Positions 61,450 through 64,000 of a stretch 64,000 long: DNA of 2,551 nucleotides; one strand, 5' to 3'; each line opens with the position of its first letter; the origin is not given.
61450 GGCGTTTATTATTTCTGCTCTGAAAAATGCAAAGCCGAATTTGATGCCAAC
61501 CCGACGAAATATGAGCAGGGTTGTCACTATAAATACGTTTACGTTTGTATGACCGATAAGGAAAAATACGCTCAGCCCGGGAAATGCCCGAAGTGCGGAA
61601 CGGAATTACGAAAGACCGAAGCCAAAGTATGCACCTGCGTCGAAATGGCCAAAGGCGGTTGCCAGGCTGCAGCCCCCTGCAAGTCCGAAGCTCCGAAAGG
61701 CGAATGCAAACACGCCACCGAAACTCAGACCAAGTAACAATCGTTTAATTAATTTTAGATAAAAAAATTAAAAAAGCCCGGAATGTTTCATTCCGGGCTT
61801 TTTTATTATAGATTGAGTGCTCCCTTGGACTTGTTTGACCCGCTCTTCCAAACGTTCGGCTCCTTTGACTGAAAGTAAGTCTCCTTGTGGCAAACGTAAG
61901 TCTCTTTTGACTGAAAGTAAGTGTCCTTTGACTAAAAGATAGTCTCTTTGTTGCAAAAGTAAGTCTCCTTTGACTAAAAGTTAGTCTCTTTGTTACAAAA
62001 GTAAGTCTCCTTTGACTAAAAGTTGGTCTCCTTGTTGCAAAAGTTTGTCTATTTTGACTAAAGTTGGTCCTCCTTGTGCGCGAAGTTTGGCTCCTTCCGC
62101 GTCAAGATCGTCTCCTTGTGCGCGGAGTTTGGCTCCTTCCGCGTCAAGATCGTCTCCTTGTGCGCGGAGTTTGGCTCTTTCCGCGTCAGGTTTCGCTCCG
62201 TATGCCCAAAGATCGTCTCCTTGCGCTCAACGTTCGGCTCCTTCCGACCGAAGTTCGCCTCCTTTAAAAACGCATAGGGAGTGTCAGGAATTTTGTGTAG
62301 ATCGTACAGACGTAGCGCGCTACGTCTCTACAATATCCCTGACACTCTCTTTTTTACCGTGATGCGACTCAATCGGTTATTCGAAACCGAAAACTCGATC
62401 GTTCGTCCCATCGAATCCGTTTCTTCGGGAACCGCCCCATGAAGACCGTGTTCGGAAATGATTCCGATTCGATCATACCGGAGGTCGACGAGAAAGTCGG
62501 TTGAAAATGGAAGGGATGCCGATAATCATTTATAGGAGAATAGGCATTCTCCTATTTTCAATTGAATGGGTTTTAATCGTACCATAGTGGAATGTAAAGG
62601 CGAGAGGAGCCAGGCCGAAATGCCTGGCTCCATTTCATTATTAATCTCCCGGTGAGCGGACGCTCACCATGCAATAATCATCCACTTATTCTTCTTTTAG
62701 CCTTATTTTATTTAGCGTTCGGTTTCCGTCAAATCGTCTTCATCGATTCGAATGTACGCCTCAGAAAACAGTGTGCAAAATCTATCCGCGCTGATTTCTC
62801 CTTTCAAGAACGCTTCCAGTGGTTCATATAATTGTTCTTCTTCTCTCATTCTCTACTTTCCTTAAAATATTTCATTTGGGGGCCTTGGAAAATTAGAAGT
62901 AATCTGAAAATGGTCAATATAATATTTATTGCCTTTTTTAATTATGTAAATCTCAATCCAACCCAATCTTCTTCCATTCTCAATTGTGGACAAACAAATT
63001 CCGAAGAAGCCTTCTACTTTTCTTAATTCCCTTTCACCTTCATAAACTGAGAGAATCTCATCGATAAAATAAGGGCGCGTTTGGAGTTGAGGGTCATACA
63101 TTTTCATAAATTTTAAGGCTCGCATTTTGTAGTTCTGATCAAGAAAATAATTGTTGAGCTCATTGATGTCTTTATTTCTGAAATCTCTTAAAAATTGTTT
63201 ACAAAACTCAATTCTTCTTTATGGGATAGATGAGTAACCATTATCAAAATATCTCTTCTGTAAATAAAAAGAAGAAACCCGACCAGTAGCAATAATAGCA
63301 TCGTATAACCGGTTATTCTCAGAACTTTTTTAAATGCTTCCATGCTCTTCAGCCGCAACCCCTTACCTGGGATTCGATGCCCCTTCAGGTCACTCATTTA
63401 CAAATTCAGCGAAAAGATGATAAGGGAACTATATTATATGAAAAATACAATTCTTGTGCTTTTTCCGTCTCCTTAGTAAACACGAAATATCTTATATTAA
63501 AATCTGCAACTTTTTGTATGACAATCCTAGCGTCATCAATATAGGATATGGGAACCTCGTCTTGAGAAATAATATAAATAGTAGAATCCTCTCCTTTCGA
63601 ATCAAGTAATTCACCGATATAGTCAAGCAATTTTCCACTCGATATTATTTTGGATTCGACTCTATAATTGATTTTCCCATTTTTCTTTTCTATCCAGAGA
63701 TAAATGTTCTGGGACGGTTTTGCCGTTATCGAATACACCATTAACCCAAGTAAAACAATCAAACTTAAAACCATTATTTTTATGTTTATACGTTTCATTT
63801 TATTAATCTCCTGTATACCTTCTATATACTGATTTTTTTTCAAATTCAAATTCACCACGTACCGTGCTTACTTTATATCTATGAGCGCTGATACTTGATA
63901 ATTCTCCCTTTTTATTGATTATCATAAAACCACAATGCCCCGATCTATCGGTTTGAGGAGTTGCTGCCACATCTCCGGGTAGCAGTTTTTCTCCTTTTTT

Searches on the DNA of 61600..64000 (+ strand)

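Call 7: search_rna_families(source=window, start=61600, end=62700, threshold=evalue, max_evalue=10, show_alignments=3)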
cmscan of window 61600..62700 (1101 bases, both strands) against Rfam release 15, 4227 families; matches with E-value up to 10: 51.
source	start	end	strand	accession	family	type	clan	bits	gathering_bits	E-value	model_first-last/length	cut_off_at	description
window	61746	61807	+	RF00506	Thr_leader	Cis-reg; leader;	-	37.1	55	4.8e-05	1-118/118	no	Threonine operon leader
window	61767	61866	-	RF00506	Thr_leader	Cis-reg; leader;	-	35.6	55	0.00011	1-118/118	no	Threonine operon leader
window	61764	61854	-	RF04312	trpB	Cis-reg;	-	29.9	59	0.069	1-107/107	no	trpB ncRNA motif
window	61726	61810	+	RF00558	L20_leader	Cis-reg; leader;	-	29.8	58.7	0.0014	1-127/127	no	Ribosomal protein L20 leader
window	61731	61816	+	RF00121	MicC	Gene; sRNA;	-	27.5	90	0.12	1-123/123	no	MicC RNA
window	61766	61837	-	RF00514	His_leader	Cis-reg; leader;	-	25.8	49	0.086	1-126/126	no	Histidine operon leader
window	61746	61808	+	RF03533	SQ1002_RNA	Gene; sRNA;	-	25.3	128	0.0042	45-109/237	no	Clostridioides difficile sRNA SQ1002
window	61739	61810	+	RF04312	trpB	Cis-reg;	-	25.3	59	0.54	1-107/107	no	trpB ncRNA motif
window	61739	61847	+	RF01770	rimP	Cis-reg; leader;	-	24.8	47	0.18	1-102/102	no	Gammaprotebacteria rimP leader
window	61743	61807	+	RF02495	ohsC_RNA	Gene; antitoxin;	-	24.7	50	0.37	1-77/77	no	Oppression of Hydrophobic ORF by sRNA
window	61768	61806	-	RF04070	MIR6440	Gene; miRNA;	-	24.2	95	0.064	1-108/108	no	MIR6440 microRNA precursor family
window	61760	61842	-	RF00121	MicC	Gene; sRNA;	-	24.1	90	0.55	1-123/123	no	MicC RNA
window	61774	61868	-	RF02236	asX2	Gene; sRNA;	-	23.1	70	0.064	1-87/87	no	Xanthomonas sRNA asX2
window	61734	61805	+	RF04339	Plastid-psbJ-3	Cis-reg;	CL00152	22.6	61.7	0.42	17-125/125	no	Plastid-psbJ-3 3UTR RNA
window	61752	61814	+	RF02362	Yfr10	Gene; sRNA;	-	22.2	43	1.4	1-78/78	no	Cyanobacterial functional RNA 10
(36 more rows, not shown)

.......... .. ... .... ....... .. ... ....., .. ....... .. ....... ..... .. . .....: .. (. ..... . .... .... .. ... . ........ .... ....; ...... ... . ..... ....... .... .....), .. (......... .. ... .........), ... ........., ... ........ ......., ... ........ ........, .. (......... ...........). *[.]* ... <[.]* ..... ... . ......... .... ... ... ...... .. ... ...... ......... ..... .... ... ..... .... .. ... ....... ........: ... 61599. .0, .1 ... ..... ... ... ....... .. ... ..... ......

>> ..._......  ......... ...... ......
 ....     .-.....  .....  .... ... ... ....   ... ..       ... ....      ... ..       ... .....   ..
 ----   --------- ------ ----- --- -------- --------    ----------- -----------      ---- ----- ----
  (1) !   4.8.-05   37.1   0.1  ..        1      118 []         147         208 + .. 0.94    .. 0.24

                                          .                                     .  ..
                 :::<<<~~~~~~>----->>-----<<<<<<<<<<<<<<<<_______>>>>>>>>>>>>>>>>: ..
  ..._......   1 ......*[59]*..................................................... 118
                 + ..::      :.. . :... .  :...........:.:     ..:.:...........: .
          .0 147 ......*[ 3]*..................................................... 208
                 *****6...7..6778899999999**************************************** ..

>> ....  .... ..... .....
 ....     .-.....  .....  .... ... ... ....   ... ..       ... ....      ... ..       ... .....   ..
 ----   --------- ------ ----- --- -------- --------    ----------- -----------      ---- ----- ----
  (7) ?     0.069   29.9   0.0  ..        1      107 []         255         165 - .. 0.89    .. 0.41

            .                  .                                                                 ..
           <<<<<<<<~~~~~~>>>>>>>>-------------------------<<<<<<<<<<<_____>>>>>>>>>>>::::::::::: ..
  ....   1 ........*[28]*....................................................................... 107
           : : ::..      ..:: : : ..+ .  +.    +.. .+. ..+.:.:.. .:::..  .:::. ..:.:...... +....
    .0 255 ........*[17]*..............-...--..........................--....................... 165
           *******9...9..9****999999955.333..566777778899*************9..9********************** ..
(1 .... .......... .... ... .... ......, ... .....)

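Call 81: search_dna_similar(query=window:61806-64000:+, collection=plasmids, mode=distant, max_rows=10)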
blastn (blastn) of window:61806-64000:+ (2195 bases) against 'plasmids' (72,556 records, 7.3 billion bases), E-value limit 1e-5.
No match.

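Call 82: search_dna_similar(query=window:61806-64000:+, collection=phages, mode=distant, max_rows=10)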
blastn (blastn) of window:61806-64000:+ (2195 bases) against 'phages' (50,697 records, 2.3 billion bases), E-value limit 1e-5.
No match.
